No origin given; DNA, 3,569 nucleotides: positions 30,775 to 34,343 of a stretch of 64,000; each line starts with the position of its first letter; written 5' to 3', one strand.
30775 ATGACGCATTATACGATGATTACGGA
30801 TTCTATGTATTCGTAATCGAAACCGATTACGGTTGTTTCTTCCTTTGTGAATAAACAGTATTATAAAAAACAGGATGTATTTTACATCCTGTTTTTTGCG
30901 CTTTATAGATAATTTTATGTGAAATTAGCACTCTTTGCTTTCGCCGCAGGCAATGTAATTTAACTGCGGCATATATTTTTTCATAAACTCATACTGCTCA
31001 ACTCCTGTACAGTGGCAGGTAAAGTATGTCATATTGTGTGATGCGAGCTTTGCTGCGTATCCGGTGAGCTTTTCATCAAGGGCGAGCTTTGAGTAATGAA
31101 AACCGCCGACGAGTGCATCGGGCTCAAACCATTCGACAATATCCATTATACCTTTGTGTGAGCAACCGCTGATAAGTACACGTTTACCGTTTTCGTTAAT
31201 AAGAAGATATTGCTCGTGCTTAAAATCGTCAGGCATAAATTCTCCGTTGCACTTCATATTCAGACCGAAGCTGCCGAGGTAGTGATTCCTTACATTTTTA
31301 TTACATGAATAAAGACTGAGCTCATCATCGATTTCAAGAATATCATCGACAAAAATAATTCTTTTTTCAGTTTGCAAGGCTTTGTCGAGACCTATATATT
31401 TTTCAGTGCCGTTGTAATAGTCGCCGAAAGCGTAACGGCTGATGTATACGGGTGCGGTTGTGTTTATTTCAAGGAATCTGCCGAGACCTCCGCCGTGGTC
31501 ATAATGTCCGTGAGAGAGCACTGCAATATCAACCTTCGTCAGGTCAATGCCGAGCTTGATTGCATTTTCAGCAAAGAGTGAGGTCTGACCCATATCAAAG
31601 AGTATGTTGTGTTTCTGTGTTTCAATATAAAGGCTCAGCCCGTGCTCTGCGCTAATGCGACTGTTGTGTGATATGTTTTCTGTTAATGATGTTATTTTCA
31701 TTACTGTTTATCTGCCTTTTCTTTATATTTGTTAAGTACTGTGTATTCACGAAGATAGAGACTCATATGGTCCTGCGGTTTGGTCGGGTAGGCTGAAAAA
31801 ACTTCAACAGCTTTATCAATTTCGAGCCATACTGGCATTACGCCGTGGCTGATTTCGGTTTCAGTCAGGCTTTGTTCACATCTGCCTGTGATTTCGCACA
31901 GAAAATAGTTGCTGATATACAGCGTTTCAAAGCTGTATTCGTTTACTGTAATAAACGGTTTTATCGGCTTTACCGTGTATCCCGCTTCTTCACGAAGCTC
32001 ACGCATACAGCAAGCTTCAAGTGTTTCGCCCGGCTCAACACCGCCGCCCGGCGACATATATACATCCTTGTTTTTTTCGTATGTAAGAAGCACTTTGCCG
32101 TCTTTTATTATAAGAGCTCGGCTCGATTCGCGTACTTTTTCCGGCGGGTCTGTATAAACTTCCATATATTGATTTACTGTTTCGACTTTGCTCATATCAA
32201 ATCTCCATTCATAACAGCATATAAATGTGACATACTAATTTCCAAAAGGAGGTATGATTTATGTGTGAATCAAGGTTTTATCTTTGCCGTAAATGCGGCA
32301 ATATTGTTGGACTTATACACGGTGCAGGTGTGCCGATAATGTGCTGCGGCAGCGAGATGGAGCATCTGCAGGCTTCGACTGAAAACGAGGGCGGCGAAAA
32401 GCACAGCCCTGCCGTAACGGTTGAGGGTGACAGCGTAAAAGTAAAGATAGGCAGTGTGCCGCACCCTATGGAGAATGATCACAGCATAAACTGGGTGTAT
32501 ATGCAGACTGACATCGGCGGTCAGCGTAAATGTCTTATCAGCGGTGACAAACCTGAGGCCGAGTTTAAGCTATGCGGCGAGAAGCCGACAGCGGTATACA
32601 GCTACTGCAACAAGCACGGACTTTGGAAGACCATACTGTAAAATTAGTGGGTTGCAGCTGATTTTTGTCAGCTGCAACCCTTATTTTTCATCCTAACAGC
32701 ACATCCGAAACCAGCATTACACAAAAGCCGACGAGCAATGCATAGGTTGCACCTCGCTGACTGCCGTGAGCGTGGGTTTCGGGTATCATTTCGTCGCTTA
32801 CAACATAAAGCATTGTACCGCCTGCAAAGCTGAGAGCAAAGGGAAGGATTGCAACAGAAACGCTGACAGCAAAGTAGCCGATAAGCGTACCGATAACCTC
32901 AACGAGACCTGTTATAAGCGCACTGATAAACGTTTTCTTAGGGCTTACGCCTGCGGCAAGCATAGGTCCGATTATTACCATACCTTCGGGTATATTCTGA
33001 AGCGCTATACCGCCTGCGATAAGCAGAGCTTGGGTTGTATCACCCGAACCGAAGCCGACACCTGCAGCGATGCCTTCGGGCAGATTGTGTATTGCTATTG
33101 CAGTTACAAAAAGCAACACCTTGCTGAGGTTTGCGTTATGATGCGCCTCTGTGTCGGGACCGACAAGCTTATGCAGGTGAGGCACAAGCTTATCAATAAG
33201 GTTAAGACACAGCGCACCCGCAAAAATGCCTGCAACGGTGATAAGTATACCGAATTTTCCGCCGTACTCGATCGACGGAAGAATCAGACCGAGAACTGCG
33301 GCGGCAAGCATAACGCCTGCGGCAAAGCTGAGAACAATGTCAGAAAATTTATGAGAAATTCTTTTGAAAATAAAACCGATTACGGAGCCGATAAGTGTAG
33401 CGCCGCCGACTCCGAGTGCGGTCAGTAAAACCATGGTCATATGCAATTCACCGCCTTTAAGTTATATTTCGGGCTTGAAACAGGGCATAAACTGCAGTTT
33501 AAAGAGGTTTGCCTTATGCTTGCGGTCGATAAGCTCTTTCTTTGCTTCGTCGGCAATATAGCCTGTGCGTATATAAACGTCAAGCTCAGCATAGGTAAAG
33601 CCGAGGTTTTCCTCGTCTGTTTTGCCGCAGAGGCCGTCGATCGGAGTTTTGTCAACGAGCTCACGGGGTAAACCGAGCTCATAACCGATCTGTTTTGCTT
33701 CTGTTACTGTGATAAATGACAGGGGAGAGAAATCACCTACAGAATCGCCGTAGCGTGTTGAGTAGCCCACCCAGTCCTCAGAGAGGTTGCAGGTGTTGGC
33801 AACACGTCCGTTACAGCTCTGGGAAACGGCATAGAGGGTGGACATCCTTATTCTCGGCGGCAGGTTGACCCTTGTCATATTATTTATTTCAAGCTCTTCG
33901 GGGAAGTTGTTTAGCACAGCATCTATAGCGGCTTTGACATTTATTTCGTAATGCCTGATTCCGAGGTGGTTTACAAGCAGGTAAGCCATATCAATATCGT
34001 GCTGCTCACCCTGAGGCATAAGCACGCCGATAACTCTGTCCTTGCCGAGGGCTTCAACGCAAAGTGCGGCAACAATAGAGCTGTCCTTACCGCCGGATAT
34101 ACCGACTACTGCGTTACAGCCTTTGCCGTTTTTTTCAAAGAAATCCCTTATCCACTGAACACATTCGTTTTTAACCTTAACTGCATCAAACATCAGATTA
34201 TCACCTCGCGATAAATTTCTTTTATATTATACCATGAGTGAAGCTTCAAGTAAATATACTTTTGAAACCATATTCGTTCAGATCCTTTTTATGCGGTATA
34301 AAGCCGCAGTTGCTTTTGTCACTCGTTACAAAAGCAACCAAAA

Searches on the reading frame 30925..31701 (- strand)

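Call 45: search_protein_families(library=pfam, proteins=[window:30925-31701:-], max_evalue=0.001)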
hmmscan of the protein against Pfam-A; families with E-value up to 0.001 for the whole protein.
window:30925-31701:- (258 aa): 2 families
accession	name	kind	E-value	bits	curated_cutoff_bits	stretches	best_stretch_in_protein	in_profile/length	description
PF00753.33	Lactamase_B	-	2e-12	47.9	22.7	1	21-130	6-99/196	Metallo-beta-lactamase superfamily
PF12706.13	Lactamase_B_2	-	8.6e-06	25.9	27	1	31-109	1-83/200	Beta-lactamase superfamily domain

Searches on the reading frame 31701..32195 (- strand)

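Call 45: search_protein_families(library=pfam, proteins=[window:31701-32195:-], max_evalue=0.001)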
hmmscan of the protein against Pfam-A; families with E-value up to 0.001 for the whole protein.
window:31701-32195:- (164 aa): 1 family
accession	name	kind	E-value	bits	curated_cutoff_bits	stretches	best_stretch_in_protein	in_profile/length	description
PF00293.34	NUDIX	-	8.3e-14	52.2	21.1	1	28-129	8-118/134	NUDIX domain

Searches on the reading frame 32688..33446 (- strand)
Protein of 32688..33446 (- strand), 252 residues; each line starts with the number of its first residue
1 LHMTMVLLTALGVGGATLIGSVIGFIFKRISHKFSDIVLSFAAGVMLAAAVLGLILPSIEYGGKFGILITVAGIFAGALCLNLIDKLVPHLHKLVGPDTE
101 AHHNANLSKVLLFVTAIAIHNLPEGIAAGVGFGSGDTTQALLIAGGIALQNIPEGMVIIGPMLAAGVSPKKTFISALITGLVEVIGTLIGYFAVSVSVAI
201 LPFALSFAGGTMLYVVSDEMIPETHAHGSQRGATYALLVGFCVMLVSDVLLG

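Call 45: search_protein_families(library=pfam, proteins=[window:32688-33446:-], max_evalue=0.001)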
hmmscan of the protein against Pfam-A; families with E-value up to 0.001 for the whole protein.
window:32688-33446:- (252 aa): 1 family
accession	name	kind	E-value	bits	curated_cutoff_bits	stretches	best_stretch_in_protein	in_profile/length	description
PF02535.28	Zip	-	1.6e-27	97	35.1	2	106-246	175-321/323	ZIP Zinc transporter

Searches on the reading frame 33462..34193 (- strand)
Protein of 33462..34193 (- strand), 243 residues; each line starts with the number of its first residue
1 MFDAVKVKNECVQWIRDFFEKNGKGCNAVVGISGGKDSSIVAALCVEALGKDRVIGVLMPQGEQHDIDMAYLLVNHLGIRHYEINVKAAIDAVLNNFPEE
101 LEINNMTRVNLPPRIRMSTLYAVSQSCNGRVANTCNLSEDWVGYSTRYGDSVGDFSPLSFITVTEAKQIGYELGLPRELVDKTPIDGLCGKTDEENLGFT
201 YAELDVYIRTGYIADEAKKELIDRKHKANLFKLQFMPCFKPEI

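Call 45: search_protein_families(library=pfam, proteins=[window:33462-34193:-], max_evalue=0.001)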
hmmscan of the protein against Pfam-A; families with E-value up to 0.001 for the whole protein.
window:33462-34193:- (243 aa): 3 families
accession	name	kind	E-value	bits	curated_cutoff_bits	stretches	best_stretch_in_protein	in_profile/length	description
PF02540.23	NAD_synthase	-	2.5e-51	174.6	21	1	9-223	3-215/242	NAD synthase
PF00733.27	Asn_synthase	-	0.00014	22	21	1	32-89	24-82/354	Asparagine synthase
PF06508.19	QueC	-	0.00038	20.5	22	1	28-88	2-62/210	Queuosine biosynthesis protein QueC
